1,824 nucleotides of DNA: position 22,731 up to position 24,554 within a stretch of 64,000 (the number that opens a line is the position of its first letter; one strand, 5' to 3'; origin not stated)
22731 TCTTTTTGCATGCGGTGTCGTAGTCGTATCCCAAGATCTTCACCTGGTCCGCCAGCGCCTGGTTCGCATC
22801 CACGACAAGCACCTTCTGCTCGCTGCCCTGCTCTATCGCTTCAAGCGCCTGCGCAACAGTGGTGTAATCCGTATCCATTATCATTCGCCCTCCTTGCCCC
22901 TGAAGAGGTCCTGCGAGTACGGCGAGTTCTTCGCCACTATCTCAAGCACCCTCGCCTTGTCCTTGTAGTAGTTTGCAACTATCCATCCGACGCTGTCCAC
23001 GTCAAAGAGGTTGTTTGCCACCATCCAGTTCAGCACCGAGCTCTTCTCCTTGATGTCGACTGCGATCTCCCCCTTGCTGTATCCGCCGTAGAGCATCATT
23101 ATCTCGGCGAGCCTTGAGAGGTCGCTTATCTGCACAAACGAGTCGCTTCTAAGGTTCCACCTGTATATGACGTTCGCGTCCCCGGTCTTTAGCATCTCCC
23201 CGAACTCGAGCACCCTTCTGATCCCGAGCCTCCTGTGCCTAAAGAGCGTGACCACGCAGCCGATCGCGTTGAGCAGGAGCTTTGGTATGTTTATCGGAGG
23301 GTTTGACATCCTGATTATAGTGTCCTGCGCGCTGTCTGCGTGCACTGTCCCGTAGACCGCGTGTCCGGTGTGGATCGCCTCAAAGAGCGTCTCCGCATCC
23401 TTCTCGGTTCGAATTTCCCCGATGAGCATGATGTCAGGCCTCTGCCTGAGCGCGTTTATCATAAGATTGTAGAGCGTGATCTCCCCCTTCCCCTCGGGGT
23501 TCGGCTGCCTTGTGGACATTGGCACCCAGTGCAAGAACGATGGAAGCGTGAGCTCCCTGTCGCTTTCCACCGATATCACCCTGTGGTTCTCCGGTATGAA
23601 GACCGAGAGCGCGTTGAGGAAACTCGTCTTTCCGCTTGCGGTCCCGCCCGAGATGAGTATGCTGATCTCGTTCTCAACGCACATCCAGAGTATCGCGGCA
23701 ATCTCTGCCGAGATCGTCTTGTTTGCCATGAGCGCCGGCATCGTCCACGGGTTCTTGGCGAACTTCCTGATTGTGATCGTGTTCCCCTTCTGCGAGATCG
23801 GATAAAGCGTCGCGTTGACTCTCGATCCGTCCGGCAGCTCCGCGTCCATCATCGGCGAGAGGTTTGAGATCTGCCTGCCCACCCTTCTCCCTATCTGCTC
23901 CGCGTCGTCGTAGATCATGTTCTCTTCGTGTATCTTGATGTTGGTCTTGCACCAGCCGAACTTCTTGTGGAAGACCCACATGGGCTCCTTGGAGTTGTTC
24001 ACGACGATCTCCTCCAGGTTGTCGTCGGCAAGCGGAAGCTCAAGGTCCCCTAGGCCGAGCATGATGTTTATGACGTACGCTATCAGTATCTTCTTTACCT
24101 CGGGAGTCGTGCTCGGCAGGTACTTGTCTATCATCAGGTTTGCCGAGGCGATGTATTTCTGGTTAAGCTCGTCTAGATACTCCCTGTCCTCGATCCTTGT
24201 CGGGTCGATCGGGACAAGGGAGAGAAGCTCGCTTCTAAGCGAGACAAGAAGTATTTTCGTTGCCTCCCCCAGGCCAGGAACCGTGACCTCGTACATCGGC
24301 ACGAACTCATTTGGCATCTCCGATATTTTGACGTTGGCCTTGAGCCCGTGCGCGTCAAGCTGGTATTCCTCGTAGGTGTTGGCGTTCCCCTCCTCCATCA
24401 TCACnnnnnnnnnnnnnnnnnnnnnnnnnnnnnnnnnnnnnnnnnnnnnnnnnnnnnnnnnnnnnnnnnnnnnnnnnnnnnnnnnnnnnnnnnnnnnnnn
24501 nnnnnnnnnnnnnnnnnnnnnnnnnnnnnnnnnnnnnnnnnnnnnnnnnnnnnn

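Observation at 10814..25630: Type IV filament locus whose 'pilins' are giant multi-LamG lectin-domain proteins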

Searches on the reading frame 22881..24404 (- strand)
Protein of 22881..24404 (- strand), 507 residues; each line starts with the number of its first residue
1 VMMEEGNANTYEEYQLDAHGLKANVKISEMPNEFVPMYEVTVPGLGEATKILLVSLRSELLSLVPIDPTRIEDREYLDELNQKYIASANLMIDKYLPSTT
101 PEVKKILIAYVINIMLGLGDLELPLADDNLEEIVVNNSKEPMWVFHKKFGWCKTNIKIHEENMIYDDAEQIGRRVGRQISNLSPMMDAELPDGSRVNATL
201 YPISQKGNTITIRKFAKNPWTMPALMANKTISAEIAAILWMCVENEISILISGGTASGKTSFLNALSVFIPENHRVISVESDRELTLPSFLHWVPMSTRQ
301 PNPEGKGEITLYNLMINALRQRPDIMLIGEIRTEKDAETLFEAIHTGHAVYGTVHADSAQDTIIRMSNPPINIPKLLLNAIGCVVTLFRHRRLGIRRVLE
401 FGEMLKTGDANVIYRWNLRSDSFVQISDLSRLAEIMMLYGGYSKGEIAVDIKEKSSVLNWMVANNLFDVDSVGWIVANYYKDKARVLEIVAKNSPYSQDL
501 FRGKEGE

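Call 4: search_protein_families(library=pfam, proteins=[window:22881-24404:-], max_evalue=0.01)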
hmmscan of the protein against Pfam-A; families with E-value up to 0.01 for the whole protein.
window:22881-24404:- (507 aa): 1 family
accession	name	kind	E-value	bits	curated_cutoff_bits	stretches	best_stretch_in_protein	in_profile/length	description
PF00437.27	T2SSE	-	1e-33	117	24.9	1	179-369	66-258/370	Type II/IV secretion system protein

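Call 9: find_homologous_proteins(query=window:22881-24404:-, max_evalue=1e-20)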
Query window:22881-24404:- (507 aa): 7954 proteins with E <= 1e-20 among 8000 candidates; the best 120 are listed.
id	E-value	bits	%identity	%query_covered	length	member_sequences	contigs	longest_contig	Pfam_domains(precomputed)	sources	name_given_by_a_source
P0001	0.0e+0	1137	100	100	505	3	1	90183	PF00437.27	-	-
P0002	0.0e+0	1044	89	99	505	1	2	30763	PF00437.27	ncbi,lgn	ncbi:MAG: type II/IV secretion system ATPase subunit [Candidatus Micrarchaeales archaeon]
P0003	0.0e+0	1019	88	98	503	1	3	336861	PF00437.27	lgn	-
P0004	0.0e+0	1015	88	99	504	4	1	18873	PF00437.27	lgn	-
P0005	7.6e-292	986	85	98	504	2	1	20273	PF00437.27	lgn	-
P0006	1.3e-279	946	80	99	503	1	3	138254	PF00437.27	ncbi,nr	ncbi:MAG: CpaF family protein [Candidatus Micrarchaeota archaeon]|nr:CpaF family protein [Candidatus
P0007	6.5e-273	924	80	98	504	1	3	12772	PF00437.27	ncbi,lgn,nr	ncbi:MAG: CpaF family protein [Candidatus Micrarchaeota archaeon]|nr:CpaF family protein [Candidatus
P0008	3.9e-258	875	72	99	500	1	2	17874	PF00437.27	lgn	-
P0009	1.2e-254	864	71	99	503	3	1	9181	PF00437.27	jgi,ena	-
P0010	1.6e-254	863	72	96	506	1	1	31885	PF00437.27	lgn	-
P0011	2.6e-254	862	73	99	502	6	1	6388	PF00437.27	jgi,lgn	-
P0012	1.1e-253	860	72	98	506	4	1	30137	PF00437.27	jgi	jgi:flagellar protein FlaI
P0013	1.7e-253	860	72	98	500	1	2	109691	PF00437.27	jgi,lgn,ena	-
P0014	2.6e-253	859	73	98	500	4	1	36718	PF00437.27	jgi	jgi:flagellar protein FlaI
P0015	9.1e-253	857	72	98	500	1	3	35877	PF00437.27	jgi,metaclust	metaclust:\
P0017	1.3e-252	857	71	98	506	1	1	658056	PF00437.27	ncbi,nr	ncbi:MAG: CpaF family protein [Candidatus Micrarchaeota archaeon]|nr:CpaF family protein [Candidatus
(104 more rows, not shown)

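Call 11: find_encoding_contigs(protein=P0006, flank=10000, max_places=2)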
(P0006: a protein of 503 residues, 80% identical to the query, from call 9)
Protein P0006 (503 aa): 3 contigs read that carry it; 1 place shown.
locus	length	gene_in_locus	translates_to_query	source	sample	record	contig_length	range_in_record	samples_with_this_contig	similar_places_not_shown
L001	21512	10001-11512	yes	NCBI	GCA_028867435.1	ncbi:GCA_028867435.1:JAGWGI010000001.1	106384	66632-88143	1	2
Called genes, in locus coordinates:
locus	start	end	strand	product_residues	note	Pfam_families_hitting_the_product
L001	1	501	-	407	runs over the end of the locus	PF00009:GTP_EFTU, PF03144:GTP_EFTU_D2 (faint), PF09173:eIF2_C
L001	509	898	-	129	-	PF01092:Ribosomal_S6e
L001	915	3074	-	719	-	PF02359:CDC48_N, PF02933:CDC48_2, PF00004:AAA, PF05496:RuvB_N, PF17862:AAA_lid_3, PF05496:RuvB_N (weak), PF00004:AAA, PF17862:AAA_lid_3, +26 more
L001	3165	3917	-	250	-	PF02163:Peptidase_M50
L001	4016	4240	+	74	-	PF02697:VAPB_antitox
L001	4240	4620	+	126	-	PF01850:PIN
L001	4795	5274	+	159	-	PF00583:Acetyltransf_1, PF13673:Acetyltransf_10, PF13508:Acetyltransf_7, PF08445:FR47 (weak)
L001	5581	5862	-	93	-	-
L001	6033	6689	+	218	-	PF03575:Peptidase_S51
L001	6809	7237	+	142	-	PF02254:TrkA_N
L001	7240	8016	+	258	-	PF02254:TrkA_N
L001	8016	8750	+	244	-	PF02254:TrkA_N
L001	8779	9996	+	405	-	-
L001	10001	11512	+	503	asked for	PF00437:T2SSE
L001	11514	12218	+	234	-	-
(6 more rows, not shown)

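Call 12: find_encoding_contigs(protein=P0017, flank=10000, max_places=2)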
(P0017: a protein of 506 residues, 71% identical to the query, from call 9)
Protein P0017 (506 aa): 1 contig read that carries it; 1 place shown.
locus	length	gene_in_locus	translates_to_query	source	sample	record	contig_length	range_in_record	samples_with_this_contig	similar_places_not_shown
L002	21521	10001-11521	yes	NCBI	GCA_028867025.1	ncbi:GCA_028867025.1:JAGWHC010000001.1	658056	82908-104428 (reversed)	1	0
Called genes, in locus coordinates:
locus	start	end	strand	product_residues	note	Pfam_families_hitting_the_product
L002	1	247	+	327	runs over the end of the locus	PF02272:DHHA1 (faint)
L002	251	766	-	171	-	-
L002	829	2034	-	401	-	PF00009:GTP_EFTU, PF03144:GTP_EFTU_D2, PF09173:eIF2_C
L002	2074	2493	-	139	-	PF01092:Ribosomal_S6e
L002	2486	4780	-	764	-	PF02359:CDC48_N, PF02933:CDC48_2, PF05496:RuvB_N (weak), PF13191:AAA_16 (weak), PF00004:AAA, PF17862:AAA_lid_3, PF00004:AAA, PF17862:AAA_lid_3, +19 more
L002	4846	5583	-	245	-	PF02163:Peptidase_M50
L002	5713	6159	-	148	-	-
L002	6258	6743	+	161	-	-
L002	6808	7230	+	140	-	PF02254:TrkA_N, PF03435:Sacchrp_dh_NADP (faint)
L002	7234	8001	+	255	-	PF02254:TrkA_N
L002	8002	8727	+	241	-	PF02254:TrkA_N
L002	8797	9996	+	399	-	-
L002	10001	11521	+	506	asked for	PF00437:T2SSE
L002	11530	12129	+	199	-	-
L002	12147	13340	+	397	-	PF00482:T2SSF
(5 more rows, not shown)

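Call 13: find_related_loci(query=window:22881-24404:-, collection=genome_contigs, flank=10000)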
Query window:22881-24404:- (507 aa) in genome_contigs; peptide patterns used: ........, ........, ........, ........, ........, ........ (x = any residue, [..] = any of these).
122 stretches matched a pattern; 93 encode a relative of the query (tblastn E <= 1e-3); the best 80 are kept; 80 distinct loci.
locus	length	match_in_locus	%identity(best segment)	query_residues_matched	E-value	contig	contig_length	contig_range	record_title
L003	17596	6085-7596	89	3-506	0e+0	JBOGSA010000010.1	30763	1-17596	MAG: Candidatus Micrarchaeales archaeon isolate TC-S_metawrap_bin.151 k127_4571317, whole genome shotgun sequence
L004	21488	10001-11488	88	9-504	0e+0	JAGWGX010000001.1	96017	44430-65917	MAG: Candidatus Micrarchaeota archaeon isolate REEA61 REEA61_1_length_96017_cov_5.538300, whole genome shotgun sequence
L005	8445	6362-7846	85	11-505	0e+0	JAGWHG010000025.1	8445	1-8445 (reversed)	MAG: Candidatus Micrarchaeota archaeon isolate REEA72 REEA72_25_length_8445_cov_3.968690, whole genome shotgun sequence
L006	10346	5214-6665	81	13-496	0e+0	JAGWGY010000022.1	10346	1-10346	MAG: Candidatus Micrarchaeota archaeon isolate REEA63 REEA63_22_length_10346_cov_14.396436, whole genome shotgun sequenc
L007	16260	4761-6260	71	2-501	0e+0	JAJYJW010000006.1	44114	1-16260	MAG: Candidatus Micrarchaeota archaeon isolate DBS2-1.bin171 NODE_1397_length_44114_cov_1.618706, whole genome shotgun s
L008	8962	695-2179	68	6-501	0e+0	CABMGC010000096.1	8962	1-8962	uncultured archaeon isolate LFW-125_1 genome assembly, contig: LFW1251_96, whole genome shotgun sequence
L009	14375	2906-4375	66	9-499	0e+0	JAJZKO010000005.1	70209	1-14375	MAG: Candidatus Micrarchaeota archaeon isolate MAS1.bin30 NODE_184_length_70209_cov_77.261722, whole genome shotgun sequ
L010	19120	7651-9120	66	9-499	0e+0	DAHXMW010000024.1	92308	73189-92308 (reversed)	MAG TPA_asm: Candidatus Micrarchaeota archaeon isolate clean1631 k141_206320, whole genome shotgun sequence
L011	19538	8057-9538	51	4-496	0e+0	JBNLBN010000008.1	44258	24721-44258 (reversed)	MAG: Candidatus Micrarchaeia archaeon isolate C2.bin.27.permissive NODE_8_length_44258_cov_4.316177, whole genome shotgu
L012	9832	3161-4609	53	14-496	0e+0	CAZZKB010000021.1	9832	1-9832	MAG TPA_asm: Candidatus Micrarchaeota archaeon isolate SRP135725_co3_81 genome assembly, contig: NODE_8357_length_9832_c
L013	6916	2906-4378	53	8-501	0e+0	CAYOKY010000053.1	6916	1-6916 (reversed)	MAG TPA_asm: Candidatus Micrarchaeota archaeon isolate SRP104257_co1_160 genome assembly, contig: NODE_10418_length_6916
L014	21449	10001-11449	54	14-496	0e+0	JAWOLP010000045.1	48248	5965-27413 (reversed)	MAG: Candidatus Micrarchaeia archaeon isolate bin_281 c_000014034651, whole genome shotgun sequence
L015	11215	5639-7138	50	3-502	0e+0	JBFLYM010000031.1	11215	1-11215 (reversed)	MAG: Candidatus Micrarchaeota archaeon isolate MAG085 MAG085_31, whole genome shotgun sequence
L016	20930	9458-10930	52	6-496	0e+0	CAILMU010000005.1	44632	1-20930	uncultured Candidatus Micrarchaeota archaeon isolate AlinenSediments_bin-0775 genome assembly, contig: bin-0775:005/246,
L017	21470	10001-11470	51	14-506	2e-180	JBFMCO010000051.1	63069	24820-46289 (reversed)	MAG: Candidatus Micrarchaeota archaeon isolate MAG195 MAG195_51, whole genome shotgun sequence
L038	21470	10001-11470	52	6-496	2e-176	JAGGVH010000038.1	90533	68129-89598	MAG: Candidatus Micrarchaeota archaeon isolate AUK095 PB_MBMC_049_c_000000000048, whole genome shotgun sequence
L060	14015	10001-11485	46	12-496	8e-152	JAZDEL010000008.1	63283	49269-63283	MAG: Candidatus Iainarchaeum archaeon isolate MEGAHIT-group-0.15 k141_2646207, whole genome shotgun sequence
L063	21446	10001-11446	46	12-492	2e-150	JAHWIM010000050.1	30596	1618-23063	MAG: Candidatus Woesearchaeota archaeon isolate YT1_562 k127_48052220, whole genome shotgun sequence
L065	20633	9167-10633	44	2-490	3e-149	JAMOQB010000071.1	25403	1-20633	MAG: Candidatus Woesearchaeota archaeon isolate 4559-240_metabat2_scaf2bin.044 4559-240_scaffold_948_c1, whole genome sh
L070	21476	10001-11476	43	6-496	2e-145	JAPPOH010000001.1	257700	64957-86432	MAG: Candidatus Woesearchaeota archaeon isolate SB9152_S1_bin_12 NODE_5_length_257700_cov_35.1314, whole genome shotgun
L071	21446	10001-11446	42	14-495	4e-143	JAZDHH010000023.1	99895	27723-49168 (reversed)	MAG: Nanoarchaeota archaeon isolate MEGAHIT-group-0.31 k141_16878889, whole genome shotgun sequence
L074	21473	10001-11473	44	3-496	7e-140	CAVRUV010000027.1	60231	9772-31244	MAG: uncultured Candidatus Woesearchaeota archaeon isolate MFD02832.bin.4.205 genome assembly, contig: contig_63017, who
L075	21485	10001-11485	43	3-497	2e-139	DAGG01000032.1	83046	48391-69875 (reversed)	MAG TPA_asm: Candidatus Woesearchaeota archaeon UBA525 UBA525_contig_325, whole genome shotgun sequence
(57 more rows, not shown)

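Call 29: search_solved_structures(query=window:22881-24404:-, max_evalue=1e-10)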
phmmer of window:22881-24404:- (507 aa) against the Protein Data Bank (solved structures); distinct sequences matched with E-value up to 1e-10: 12.
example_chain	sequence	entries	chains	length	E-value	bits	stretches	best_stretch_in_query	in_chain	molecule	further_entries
2oap_1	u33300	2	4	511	5.1e-63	216.7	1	11-482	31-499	Type II secretion system protein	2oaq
4ii7_A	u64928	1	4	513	1.5e-52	182.1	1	90-407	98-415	FlaI ATPase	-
4ihq_A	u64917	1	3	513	1e-51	179.4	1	90-407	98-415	FlaI ATPase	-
8rkd_E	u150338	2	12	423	2.7e-48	168.1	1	100-405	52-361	Pilus assembly ATPase CpaF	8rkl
8rjf_A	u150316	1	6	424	2.7e-48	168.1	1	100-405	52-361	Pilus assembly ATPase CpaF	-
9e24_A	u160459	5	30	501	4.5e-48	167.4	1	100-404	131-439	CpaF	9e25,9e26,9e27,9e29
6bge_A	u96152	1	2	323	9.3e-16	60.8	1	128-369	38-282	VirB11-like protein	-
1g6o_A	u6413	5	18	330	1e-15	60.7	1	128-369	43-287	CAG-ALPHA | virB11 homolog | Cag-alfa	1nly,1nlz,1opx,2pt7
2eyu_A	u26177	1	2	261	7.8e-13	51.2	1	238-418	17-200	twitching motility protein PilT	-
2gsz_A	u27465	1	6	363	1e-11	47.5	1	238-377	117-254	twitching motility protein PilT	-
2ewv_A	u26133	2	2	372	1.1e-11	47.4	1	238-377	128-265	twitching motility protein PilT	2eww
2gza_A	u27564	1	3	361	1.3e-11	47.1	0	198-366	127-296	Type IV secretion system protein VirB11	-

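Call 38: search_protein_families(library=ncbifam, proteins=[window:22881-24404:-], max_evalue=0.1)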
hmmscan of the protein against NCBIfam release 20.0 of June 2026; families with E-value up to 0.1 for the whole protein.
window:22881-24404:- (507 aa): 21 families
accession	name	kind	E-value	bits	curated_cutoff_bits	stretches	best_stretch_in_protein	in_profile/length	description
NF058587.1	archaellum_moto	equivalog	3.3e-72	243.9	550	1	109-484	137-522/527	archaellum flagellar ATPase motor FlaI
TIGR03819.1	heli_sec_ATPase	hypoth_equivalog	8.4e-52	176.4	373.15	1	113-366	47-297/340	TadA family conjugal transfer-associated ATPase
NF053672.1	bindosome_BasE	exception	1.3e-37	129.8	1000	1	102-480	124-508/512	bindosome assembly system ATPase subunit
TIGR02788.1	VirB11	equivalog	2.5e-35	122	249.95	2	233-367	131-263/308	P-type DNA transfer ATPase VirB11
NF010475.0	PRK13900.1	equivalog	1.8e-28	99.6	389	2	233-389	147-311/333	type IV secretion system ATPase VirB11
TIGR02782.1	TrbB_P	equivalog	8.4e-27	94.2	304.55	1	125-368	18-254/303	P-type conjugative transfer ATPase TrbB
NF010469.0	PRK13894.1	subfamily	9.3e-22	77.8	508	1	125-391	31-296/320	conjugal transfer ATPase TrbB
NF041000.1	ATPase_ComGA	equivalog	9.6e-21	74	300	1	239-372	121-248/267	competence type IV pilus ATPase ComGA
NF010425.0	PRK13851.1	equivalog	2.3e-17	62.9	461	2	232-356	148-270/344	type IV secretion system protein VirB11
NF007755.0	PRK10436.1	equivalog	9.2e-17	60.8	617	1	247-381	220-346/465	type II secretion system protein GspE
NF010407.0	PRK13833.1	subfamily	2.4e-16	60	499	1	178-368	76-261/323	conjugal transfer protein TrbB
TIGR01420.1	pilT_fam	subfamily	4e-15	55.9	319.1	1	246-366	122-239/343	PilT/PilU family type 4a pilus ATPase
TIGR02538.1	type_IV_pilB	equivalog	4.9e-15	55.2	675.65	1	249-375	319-436/564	type IV-A pilus assembly ATPase PilB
TIGR02533.1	type_II_gspE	equivalog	7.8e-12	44.6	630.25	1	248-368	245-358/486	type II secretion system ATPase GspE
NF053534.1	T4PilAsmATPsTfpB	equivalog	8e-12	44.3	850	1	245-379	335-460/584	type IV pilus assembly ATPase TfpB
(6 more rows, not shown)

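Call 58: search_protein_families(library=pfam, proteins=[L060:2519-4819:+, L063:15976-17847:+, L065:4217-6976:+, L070:2280-5366:+, L071:473-4570:+, L071:4561-7281:+, L074:1700-4876:+, L075:668-3361:+, L038:15949-18423:+, L060:4816-7014:+], max_evalue=0.001)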
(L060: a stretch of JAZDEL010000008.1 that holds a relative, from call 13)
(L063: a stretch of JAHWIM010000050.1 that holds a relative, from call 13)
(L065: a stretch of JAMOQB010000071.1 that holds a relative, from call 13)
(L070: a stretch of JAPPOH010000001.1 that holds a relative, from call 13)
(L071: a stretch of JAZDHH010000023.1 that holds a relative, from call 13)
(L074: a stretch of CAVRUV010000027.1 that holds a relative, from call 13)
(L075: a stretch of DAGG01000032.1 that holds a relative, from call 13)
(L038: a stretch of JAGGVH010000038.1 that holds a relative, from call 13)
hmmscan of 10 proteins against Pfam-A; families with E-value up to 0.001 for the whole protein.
L060:2519-4819:+ (766 aa): 3 families
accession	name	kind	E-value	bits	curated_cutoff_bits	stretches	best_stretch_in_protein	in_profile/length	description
PF00092.34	VWA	-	2.2e-19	70.7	23.8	1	391-525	35-173/174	von Willebrand factor type A domain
PF13519.12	VWA_2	-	3.9e-07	31.1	27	1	373-464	20-106/107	von Willebrand factor type A domain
PF13768.12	VWA_3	-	6.3e-05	23.5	27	1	414-512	60-154/155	von Willebrand factor type A domain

L063:15976-17847:+ (623 aa): 0 families

L065:4217-6976:+ (919 aa): 2 families
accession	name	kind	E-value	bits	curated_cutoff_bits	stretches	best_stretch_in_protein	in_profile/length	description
PF13519.12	VWA_2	-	2.4e-08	35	27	1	403-529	2-106/107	von Willebrand factor type A domain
PF00092.34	VWA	-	6.4e-08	33.5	23.8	1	448-532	25-116/174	von Willebrand factor type A domain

L070:2280-5366:+ (1028 aa): 2 families
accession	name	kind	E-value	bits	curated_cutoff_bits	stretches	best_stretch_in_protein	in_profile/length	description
PF00092.34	VWA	-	1.6e-08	35.4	23.8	1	680-762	103-173/174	von Willebrand factor type A domain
PF13768.12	VWA_3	-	0.00049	20.6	27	0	679-748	95-153/155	von Willebrand factor type A domain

L071:473-4570:+ (1365 aa): 0 families

L071:4561-7281:+ (906 aa): 2 families
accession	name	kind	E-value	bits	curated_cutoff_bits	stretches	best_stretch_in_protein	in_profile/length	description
PF13519.12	VWA_2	-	1.9e-10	41.7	27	1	430-531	16-106/107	von Willebrand factor type A domain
PF00092.34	VWA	-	1.2e-08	35.8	23.8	1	431-533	11-115/174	von Willebrand factor type A domain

L074:1700-4876:+ (1058 aa): 2 families
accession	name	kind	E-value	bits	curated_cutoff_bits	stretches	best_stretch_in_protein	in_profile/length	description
PF00092.34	VWA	-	1.6e-08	35.4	23.8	1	647-753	72-170/174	von Willebrand factor type A domain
PF13519.12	VWA_2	-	1.2e-05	26.4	27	1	403-504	1-89/107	von Willebrand factor type A domain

L075:668-3361:+ (897 aa): 1 family
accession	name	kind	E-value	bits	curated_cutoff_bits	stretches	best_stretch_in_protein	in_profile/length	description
PF00092.34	VWA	-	1.3e-07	32.5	23.8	0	467-523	56-116/174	von Willebrand factor type A domain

L038:15949-18423:+ (824 aa): 0 families

L060:4816-7014:+ (732 aa): 1 family
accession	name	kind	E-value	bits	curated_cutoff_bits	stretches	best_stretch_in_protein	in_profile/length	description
PF00092.34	VWA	-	9.8e-06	26.3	23.8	1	330-473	12-155/174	von Willebrand factor type A domain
